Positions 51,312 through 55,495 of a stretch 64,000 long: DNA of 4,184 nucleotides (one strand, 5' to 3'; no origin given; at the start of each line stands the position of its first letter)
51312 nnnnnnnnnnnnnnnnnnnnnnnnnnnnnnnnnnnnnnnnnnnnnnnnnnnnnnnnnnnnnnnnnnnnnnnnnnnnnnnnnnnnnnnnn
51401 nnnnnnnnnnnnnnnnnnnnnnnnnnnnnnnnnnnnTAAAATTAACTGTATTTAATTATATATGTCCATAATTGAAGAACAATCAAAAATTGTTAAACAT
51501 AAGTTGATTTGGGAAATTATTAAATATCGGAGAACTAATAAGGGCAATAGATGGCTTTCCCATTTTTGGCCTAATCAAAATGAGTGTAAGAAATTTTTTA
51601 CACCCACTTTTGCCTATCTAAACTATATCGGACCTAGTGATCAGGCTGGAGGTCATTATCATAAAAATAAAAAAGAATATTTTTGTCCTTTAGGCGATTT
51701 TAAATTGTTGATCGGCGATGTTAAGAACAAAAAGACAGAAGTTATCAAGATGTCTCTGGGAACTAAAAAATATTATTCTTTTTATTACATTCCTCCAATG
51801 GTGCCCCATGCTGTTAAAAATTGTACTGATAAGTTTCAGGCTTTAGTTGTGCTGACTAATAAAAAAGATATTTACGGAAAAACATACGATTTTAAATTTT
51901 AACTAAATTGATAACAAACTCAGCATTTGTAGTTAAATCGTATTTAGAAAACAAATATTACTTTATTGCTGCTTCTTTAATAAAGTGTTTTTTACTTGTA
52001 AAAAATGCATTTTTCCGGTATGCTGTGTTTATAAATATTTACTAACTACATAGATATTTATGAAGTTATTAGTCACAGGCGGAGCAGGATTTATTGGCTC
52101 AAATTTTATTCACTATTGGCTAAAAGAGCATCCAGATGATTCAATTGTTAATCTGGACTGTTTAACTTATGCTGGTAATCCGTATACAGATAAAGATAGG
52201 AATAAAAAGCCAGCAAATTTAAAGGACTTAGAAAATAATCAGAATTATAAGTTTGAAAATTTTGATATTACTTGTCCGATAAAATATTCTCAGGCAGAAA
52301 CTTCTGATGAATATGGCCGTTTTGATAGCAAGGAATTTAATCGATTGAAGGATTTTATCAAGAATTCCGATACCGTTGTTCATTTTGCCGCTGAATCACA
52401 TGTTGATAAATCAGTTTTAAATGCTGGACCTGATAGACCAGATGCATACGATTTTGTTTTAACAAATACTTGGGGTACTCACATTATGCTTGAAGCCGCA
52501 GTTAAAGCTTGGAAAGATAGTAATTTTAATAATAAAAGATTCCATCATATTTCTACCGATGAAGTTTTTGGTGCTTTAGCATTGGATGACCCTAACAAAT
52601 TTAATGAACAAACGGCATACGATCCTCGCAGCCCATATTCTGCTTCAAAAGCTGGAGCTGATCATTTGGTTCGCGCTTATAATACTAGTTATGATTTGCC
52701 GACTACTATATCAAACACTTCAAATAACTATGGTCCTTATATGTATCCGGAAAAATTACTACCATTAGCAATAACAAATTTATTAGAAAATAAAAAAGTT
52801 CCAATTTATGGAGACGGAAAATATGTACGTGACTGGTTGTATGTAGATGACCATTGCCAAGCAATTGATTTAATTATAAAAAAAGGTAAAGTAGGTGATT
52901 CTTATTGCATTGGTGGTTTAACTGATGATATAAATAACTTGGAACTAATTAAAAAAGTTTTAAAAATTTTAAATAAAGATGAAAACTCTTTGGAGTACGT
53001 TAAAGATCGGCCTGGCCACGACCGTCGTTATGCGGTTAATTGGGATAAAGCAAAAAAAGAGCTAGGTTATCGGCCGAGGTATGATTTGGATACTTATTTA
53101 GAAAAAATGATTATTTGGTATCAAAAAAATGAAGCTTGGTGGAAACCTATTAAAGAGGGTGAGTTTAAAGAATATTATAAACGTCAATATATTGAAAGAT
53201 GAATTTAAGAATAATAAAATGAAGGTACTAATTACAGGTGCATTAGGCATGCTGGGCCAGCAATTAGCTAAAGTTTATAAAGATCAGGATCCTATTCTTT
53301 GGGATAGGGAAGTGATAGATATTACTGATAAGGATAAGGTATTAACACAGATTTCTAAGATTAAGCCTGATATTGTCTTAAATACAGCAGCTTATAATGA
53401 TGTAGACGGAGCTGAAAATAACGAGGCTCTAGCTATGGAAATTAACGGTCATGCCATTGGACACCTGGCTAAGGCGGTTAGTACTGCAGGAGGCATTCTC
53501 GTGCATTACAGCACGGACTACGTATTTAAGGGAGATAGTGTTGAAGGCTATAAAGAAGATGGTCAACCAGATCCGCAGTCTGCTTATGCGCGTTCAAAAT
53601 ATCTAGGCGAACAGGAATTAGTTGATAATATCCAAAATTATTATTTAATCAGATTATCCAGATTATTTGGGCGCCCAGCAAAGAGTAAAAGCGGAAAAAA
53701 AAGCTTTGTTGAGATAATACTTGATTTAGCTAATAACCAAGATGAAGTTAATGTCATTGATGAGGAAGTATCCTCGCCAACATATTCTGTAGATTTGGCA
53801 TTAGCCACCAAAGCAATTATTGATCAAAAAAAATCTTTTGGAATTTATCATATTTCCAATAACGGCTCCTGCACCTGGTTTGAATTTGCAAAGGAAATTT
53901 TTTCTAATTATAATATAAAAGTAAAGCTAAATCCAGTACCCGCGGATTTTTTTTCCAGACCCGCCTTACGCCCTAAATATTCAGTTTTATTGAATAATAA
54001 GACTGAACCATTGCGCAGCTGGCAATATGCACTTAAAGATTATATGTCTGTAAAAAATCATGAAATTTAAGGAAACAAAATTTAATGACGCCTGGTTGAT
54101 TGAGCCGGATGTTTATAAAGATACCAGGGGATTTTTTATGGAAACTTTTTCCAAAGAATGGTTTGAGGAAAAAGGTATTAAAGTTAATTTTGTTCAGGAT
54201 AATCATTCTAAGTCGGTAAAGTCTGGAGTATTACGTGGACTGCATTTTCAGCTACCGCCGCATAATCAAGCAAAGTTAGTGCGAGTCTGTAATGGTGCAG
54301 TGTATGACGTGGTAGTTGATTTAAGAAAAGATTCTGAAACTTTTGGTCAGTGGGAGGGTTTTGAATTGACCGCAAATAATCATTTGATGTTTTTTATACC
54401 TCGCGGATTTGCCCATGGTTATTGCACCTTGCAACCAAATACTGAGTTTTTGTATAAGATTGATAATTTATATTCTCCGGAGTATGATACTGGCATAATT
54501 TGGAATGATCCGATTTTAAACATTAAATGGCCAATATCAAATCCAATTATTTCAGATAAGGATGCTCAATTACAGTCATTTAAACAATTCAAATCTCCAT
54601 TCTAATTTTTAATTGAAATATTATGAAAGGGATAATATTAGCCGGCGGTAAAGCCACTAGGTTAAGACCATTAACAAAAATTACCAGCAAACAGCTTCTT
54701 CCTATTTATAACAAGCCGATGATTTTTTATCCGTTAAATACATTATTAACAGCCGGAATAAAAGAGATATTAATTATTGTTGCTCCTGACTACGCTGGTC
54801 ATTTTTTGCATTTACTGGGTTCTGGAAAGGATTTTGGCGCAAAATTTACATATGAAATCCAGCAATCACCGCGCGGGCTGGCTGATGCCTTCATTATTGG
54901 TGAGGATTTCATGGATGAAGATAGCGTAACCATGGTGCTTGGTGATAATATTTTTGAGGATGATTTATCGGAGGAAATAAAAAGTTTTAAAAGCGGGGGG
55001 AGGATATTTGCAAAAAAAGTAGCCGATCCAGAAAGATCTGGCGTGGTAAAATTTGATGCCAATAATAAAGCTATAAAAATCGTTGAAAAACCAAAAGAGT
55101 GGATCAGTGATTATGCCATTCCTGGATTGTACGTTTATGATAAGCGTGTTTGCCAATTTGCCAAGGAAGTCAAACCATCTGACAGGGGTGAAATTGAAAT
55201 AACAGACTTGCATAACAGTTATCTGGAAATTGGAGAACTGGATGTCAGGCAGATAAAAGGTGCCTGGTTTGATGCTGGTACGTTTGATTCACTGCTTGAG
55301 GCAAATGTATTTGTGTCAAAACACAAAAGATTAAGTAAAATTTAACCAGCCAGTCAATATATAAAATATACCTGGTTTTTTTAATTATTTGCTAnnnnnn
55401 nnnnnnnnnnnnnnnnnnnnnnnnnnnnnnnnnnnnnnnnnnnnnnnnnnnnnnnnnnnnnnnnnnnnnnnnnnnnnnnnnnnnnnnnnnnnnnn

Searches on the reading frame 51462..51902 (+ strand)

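Call 66: search_protein_families(library=pfam, proteins=[window:51462-51902:+], max_evalue=0.1)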
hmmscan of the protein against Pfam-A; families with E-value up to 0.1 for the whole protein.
window:51462-51902:+ (146 aa): 3 families
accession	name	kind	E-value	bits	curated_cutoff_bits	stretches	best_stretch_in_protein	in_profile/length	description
PF05523.17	FdtA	-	0.00011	22.4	23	1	45-133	28-111/131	WxcM-like, C-terminal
PF14667.12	Polysacc_synt_C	-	0.00029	21.4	28.7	1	54-138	23-103/111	Polysaccharide biosynthesis C-terminal domain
PF07883.17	Cupin_2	-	0.0077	16.4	27.2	0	107-129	45-66/70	Cupin domain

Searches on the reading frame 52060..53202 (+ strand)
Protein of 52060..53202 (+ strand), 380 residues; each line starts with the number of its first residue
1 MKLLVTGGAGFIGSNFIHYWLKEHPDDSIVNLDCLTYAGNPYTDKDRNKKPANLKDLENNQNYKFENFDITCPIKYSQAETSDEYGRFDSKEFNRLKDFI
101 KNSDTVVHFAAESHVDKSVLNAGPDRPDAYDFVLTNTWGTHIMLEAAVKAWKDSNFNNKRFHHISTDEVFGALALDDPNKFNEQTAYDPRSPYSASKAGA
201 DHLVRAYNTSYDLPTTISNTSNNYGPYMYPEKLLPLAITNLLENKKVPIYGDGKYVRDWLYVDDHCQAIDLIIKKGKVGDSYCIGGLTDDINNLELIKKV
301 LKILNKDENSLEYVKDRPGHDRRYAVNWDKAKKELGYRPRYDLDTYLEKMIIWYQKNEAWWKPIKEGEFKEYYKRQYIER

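Call 10: search_protein_families(library=pfam, proteins=[window:52060-53202:+], max_evalue=0.00001)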
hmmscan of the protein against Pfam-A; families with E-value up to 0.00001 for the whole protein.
window:52060-53202:+ (380 aa): 4 families
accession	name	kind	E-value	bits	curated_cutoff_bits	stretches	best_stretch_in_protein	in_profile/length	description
PF16363.11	GDP_Man_Dehyd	-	2.3e-64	218.4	27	1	87-350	58-332/332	GDP-mannose 4,6 dehydratase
PF01370.27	Epimerase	-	1.1e-47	163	20.9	1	4-285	2-240/240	NAD dependent epimerase/dehydratase family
PF07993.18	NAD_binding_4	-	7.3e-11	42.1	20.1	1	5-222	1-206/258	Male sterility protein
PF01073.25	3Beta_HSD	-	3.4e-10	39.8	22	1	4-268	1-224/280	3-beta hydroxysteroid dehydrogenase/isomerase family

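Call 12: search_protein_families(library=ncbifam, proteins=[window:52060-53202:+], max_evalue=1e-10)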
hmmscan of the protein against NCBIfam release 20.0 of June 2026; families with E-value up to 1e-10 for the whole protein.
window:52060-53202:+ (380 aa): 8 families
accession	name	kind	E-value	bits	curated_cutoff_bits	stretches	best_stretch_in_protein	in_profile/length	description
TIGR01181.1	dTDP_gluc_dehyt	equivalog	7.4e-121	403.1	365.1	1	2-364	1-321/321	dTDP-glucose 4,6-dehydratase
NF007490.0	PRK10084.1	subfamily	3.9e-98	328.8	649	1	1-377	1-357/361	dTDP-glucose 4,6-dehydratase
NF007582.0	PRK10217.1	equivalog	6e-88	295.3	698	1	2-370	3-347/355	dTDP-glucose 4,6-dehydratase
TIGR04180.1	EDH_00030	hypoth_equivalog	7.9e-26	90.8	475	1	89-341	57-296/297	NAD-dependent 4,6-dehydratase LegB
TIGR01179.1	galE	equivalog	1.4e-18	66.8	262.3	1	93-358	59-329/332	UDP-glucose 4-epimerase GalE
TIGR02622.1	CDP_4_6_dhtase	equivalog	1.1e-15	57.7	278.45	1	79-357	52-333/352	CDP-glucose 4,6-dehydratase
TIGR01472.1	gmd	equivalog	1.2e-13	51.1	415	1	89-293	65-259/342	GDP-mannose 4,6-dehydratase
TIGR02197.1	heptose_epim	equivalog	4.1e-11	42.6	274.6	0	3-347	1-306/316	ADP-glyceromanno-heptose 6-epimerase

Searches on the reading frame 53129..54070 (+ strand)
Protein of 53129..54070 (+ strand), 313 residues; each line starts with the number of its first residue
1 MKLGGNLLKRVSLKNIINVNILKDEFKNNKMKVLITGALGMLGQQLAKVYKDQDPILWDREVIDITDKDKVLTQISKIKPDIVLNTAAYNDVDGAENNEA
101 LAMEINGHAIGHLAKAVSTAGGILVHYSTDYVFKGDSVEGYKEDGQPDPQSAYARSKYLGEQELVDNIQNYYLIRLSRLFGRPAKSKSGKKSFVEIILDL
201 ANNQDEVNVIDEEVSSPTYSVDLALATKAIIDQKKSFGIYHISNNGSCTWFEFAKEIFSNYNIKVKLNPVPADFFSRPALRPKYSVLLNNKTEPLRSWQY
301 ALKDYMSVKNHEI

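Call 10: search_protein_families(library=pfam, proteins=[window:53129-54070:+], max_evalue=0.00001)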
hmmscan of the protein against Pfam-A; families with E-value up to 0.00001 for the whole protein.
window:53129-54070:+ (313 aa): 5 families
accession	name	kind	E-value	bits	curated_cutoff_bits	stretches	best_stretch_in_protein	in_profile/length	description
PF04321.23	RmlD_sub_bind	-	3.4e-76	256.5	27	1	31-306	1-282/287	RmlD substrate binding domain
PF01370.27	Epimerase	-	1.1e-17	64.7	20.9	1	33-240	1-237/240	NAD dependent epimerase/dehydratase family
PF16363.11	GDP_Man_Dehyd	-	1.1e-10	41.9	27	1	63-194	59-193/332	GDP-mannose 4,6 dehydratase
PF01073.25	3Beta_HSD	-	1.5e-06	27.9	22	0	63-264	52-271/280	3-beta hydroxysteroid dehydrogenase/isomerase family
PF02719.21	Polysacc_synt_2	-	5.3e-06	26.3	20.2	0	62-139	60-138/293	Polysaccharide biosynthesis protein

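Call 12: search_protein_families(library=ncbifam, proteins=[window:53129-54070:+], max_evalue=1e-10)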
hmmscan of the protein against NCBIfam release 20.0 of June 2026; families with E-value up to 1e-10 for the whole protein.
window:53129-54070:+ (313 aa): 2 families
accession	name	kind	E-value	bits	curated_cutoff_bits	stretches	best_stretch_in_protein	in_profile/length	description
TIGR01214.1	rmlD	equivalog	3.8e-73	246.1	224.05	1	32-307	1-283/285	dTDP-4-dehydrorhamnose reductase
NF007440.0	PRK09987.1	equivalog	4.3e-35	121.5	308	1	64-292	39-271/299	dTDP-4-dehydrorhamnose reductase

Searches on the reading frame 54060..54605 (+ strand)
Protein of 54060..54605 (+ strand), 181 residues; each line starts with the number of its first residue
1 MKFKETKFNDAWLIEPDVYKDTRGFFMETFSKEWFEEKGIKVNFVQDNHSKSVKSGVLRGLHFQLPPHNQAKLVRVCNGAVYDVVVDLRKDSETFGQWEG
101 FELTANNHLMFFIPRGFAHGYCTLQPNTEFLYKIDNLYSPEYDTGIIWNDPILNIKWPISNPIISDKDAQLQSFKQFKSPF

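Call 10: search_protein_families(library=pfam, proteins=[window:54060-54605:+], max_evalue=0.00001)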
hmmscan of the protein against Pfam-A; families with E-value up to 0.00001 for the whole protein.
window:54060-54605:+ (181 aa): 1 family
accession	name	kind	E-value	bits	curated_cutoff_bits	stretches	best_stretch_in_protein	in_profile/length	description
PF00908.23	dTDP_sugar_isom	-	8.2e-73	244.1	27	1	5-175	1-167/168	dTDP-4-dehydrorhamnose 3,5-epimerase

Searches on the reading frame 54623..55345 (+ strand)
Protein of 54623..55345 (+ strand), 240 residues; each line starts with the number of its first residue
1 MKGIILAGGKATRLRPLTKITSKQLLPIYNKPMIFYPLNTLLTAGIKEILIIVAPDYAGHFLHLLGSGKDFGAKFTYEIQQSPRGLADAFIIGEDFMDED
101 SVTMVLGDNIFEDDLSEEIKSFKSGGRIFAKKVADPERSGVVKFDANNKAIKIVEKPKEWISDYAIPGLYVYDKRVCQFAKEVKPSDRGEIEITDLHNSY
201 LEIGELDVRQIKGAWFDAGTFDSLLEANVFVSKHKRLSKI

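Call 10: search_protein_families(library=pfam, proteins=[window:54623-55345:+], max_evalue=0.00001)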
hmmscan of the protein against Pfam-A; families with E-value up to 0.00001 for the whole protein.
window:54623-55345:+ (240 aa): 2 families
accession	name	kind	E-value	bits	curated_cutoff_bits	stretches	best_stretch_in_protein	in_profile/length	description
PF00483.29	NTP_transferase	-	4e-58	197.3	21.2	1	2-232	1-243/245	Nucleotidyl transferase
PF12804.13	NTP_transf_3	-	2e-09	38.3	27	1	3-120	1-109/160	MobA-like NTP transferase domain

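Call 12: search_protein_families(library=ncbifam, proteins=[window:54623-55345:+], max_evalue=1e-10)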
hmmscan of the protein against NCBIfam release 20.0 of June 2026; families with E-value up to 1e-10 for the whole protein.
window:54623-55345:+ (240 aa): 15 families
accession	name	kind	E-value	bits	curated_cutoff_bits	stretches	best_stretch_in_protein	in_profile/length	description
TIGR01207.1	rmlA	equivalog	2.4e-89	299.2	360.65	1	2-233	1-238/286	glucose-1-phosphate thymidylyltransferase RfbA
NF012024.0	PRK15480.1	equivalog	1.1e-76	257.8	588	1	2-232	5-241/292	glucose-1-phosphate thymidylyltransferase RfbA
TIGR01208.1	rmlA_long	equivalog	1.3e-64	218.3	320.25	1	2-231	1-234/353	glucose-1-phosphate thymidylyltransferase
TIGR03992.1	Arch_glmU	subfamily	2.3e-43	148.6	292.1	1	1-231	1-227/393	bifunctional sugar-1-phosphate nucleotidylyltransferase/acetyltransferase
NF041313.1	UDPGP_AglF_Halo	equivalog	5.3e-32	111.1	400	1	1-220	1-223/234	UTP--glucose-1-phosphate uridylyltransferase AglF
NF041173.1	Sug_nt_acttase_Thmprot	equivalog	2.3e-31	109.1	600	1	1-233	1-229/405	bifunctional sugar-1-phosphate nucleotidylyltransferase/acetyltransferase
TIGR01099.1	galU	equivalog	5.9e-26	91.6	326.8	1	73-227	94-261/261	UTP--glucose-1-phosphate uridylyltransferase GalU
NF052502.1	man1P_GTase_Rv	exception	1.6e-20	73.3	440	1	3-180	3-182/352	mannose-1-phosphate guanylyltransferase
NF045761.1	NAMPUrTaseMurU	equivalog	2.1e-18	67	250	1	1-228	1-224/226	N-acetylmuramate alpha-1-phosphate uridylyltransferase MurU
NF009928.0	PRK13389.1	equivalog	5.8e-15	55.2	548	0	2-53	10-61/302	UTP--glucose-1-phosphate uridylyltransferase GalU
NF049965.1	GlMnHpPGnyltfHddC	equivalog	2.5e-13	50.2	300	1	1-174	1-169/221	D-glycero-D-manno-heptose 1-phosphate guanosyltransferase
NF041135.1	IPPtranDIPPsyn_Thcocales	equivalog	5.3e-12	45.4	580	1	1-231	1-217/419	bifunctional L-myo-inositol-1-phosphate cytidylyltransferase/CDP-L-myo-inositol myo-inositolphosphotransferase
NF007516.0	PRK10122.1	equivalog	1.2e-11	44.3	534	0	2-53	5-56/297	UTP--glucose-1-phosphate uridylyltransferase GalF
TIGR02091.1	glgC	equivalog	1.5e-11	44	424.9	0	3-232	3-260/364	glucose-1-phosphate adenylyltransferase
NF003670.0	PRK05293.1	equivalog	2.4e-11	43.2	470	0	3-231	7-258/382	glucose-1-phosphate adenylyltransferase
